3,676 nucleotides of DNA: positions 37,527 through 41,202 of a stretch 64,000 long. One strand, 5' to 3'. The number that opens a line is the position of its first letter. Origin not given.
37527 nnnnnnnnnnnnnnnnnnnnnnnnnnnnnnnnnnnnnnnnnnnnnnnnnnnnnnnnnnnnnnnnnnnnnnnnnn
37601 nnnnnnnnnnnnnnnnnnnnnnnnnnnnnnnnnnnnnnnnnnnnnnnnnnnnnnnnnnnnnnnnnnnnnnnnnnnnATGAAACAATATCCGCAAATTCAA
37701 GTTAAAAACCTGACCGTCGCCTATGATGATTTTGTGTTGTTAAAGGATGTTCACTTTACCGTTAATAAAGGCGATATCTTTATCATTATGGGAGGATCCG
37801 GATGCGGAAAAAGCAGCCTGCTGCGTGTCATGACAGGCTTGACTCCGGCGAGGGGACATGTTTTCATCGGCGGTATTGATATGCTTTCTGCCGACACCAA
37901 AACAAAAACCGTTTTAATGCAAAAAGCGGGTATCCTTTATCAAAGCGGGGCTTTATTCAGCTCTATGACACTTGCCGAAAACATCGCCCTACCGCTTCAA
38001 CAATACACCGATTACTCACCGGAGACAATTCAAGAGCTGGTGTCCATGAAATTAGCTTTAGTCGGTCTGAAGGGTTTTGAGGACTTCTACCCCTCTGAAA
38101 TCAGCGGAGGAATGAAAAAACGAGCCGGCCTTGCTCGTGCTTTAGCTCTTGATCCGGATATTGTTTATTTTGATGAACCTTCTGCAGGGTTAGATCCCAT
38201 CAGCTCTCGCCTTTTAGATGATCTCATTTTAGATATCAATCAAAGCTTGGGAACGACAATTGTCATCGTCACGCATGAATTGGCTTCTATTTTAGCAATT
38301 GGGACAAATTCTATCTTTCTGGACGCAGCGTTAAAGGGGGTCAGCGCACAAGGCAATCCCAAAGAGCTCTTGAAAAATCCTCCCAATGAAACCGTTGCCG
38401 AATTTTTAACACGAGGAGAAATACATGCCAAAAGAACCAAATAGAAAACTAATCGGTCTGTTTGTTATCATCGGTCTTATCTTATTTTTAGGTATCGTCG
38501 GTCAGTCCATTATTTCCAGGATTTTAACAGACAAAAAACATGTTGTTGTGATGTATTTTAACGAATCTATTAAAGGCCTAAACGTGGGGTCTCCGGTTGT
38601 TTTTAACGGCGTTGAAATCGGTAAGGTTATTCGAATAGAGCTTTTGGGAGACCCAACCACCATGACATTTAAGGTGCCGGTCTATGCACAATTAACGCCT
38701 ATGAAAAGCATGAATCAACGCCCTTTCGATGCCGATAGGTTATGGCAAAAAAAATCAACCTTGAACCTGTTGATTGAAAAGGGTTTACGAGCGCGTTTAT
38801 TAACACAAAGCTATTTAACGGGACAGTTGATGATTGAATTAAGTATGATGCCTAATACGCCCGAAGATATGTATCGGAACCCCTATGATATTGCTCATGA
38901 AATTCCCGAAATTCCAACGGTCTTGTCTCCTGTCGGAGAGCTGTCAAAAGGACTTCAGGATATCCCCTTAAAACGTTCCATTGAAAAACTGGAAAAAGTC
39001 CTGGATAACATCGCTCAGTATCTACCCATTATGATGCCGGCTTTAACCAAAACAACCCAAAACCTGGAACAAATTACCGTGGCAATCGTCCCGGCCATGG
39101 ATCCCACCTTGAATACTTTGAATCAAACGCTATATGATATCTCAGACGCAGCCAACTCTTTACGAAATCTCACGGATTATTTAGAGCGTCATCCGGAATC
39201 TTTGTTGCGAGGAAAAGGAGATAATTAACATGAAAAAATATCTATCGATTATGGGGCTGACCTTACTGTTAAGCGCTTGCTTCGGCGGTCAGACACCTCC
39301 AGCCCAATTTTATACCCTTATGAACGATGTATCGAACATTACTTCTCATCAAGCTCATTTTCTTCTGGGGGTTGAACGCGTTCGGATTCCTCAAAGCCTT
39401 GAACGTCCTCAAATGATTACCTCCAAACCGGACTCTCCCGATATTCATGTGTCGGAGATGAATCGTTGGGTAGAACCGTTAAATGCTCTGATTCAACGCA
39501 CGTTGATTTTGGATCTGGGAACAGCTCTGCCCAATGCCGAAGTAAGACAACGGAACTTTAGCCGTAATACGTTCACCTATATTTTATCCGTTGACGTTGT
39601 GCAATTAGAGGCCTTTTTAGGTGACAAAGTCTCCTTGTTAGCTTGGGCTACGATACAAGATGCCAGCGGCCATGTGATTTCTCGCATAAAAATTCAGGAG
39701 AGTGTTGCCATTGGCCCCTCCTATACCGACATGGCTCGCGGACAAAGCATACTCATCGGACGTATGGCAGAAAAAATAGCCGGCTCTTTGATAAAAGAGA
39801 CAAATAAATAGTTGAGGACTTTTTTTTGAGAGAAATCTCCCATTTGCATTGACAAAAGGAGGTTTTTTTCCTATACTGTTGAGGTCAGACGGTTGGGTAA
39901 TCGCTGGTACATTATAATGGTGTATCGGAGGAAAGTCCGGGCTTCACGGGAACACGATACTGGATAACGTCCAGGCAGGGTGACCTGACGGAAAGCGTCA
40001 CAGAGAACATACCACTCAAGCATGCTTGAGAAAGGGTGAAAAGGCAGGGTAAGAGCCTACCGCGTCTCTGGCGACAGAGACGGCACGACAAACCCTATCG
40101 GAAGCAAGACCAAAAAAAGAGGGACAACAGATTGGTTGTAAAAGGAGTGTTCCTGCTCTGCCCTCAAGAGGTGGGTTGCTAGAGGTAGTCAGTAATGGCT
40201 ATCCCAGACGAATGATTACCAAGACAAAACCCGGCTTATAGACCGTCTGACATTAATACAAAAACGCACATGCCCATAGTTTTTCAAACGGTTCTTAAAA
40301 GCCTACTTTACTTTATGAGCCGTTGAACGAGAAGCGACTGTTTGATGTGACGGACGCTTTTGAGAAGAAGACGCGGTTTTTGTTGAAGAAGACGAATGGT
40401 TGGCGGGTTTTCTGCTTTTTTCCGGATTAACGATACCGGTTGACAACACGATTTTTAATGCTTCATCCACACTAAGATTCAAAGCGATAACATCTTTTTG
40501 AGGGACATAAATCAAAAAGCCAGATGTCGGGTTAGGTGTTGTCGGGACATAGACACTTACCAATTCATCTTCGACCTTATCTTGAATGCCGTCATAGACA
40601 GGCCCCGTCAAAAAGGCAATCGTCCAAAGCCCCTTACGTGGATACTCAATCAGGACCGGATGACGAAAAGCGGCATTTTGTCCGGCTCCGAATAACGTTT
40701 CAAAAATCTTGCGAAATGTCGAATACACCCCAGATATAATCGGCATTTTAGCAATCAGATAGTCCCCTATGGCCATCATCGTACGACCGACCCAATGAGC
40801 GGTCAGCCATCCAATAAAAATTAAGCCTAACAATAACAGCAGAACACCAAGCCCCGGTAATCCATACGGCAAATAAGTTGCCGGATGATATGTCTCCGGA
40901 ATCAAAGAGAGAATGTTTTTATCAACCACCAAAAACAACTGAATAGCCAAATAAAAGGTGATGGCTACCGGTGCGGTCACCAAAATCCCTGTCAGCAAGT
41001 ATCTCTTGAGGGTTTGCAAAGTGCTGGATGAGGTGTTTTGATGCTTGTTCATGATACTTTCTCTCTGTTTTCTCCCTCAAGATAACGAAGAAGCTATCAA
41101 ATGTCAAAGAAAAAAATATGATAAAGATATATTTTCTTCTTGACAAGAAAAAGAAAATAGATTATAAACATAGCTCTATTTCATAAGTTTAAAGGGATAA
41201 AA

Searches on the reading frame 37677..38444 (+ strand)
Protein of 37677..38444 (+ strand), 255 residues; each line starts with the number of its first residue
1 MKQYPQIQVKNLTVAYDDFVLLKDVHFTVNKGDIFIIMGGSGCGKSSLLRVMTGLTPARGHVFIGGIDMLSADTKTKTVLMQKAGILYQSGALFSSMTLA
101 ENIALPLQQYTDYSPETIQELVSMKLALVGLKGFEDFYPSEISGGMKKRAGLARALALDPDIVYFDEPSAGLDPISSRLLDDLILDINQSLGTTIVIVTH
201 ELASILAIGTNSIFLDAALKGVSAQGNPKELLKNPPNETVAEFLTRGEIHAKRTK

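Call 51: search_protein_families(library=pfam, proteins=[window:37677-38444:+], max_evalue=0.00001)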
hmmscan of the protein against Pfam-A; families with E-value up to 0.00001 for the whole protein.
window:37677-38444:+ (255 aa): 2 families
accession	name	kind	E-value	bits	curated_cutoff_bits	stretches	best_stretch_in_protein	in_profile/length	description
PF00005.33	ABC_tran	-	4.5e-26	92.5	25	1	22-169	1-136/137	ABC transporter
PF13304.12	AAA_21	-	6.2e-08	33.5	27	1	136-202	232-300/304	AAA domain, putative AbiEii toxin, Type IV TA system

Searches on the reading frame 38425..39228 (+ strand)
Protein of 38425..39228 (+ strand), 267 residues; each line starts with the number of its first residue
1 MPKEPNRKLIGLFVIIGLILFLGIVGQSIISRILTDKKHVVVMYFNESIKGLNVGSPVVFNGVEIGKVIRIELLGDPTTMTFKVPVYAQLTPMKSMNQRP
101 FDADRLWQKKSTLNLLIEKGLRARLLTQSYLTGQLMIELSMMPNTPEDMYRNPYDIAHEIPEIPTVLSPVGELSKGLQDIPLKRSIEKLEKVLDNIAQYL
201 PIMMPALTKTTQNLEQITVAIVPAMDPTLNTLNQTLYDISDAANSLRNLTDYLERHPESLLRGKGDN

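Call 51: search_protein_families(library=pfam, proteins=[window:38425-39228:+], max_evalue=0.00001)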
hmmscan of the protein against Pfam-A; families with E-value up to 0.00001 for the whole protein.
window:38425-39228:+ (267 aa): 1 family
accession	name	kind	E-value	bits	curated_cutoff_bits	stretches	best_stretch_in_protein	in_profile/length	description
PF02470.25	MlaD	-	1.6e-10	41.5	25.1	1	40-140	4-79/81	MlaD protein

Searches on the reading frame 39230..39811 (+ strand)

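Call 51: search_protein_families(library=pfam, proteins=[window:39230-39811:+], max_evalue=0.00001)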
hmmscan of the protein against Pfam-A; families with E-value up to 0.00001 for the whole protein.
window:39230-39811:+ (193 aa): 1 family
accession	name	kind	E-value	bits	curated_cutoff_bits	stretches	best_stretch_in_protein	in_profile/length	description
PF03886.18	ABC_trans_aux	-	5.5e-22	78.5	26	1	34-184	9-161/161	ABC-type transport auxiliary lipoprotein component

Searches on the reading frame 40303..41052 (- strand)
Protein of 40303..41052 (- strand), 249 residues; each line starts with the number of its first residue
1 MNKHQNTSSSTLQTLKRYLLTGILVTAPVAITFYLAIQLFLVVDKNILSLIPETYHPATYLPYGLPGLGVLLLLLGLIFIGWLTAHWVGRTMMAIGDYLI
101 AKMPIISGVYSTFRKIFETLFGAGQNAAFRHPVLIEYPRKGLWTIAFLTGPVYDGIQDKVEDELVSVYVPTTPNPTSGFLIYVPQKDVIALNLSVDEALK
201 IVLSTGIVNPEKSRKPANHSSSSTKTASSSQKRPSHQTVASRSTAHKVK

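Call 51: search_protein_families(library=pfam, proteins=[window:40303-41052:-], max_evalue=0.00001)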
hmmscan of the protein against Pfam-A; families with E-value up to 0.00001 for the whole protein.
window:40303-41052:- (249 aa): 1 family
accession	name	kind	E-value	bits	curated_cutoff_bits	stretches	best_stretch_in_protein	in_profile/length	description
PF04367.18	DUF502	-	1.7e-31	108.7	23.8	1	71-177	1-107/107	Protein of unknown function (DUF502)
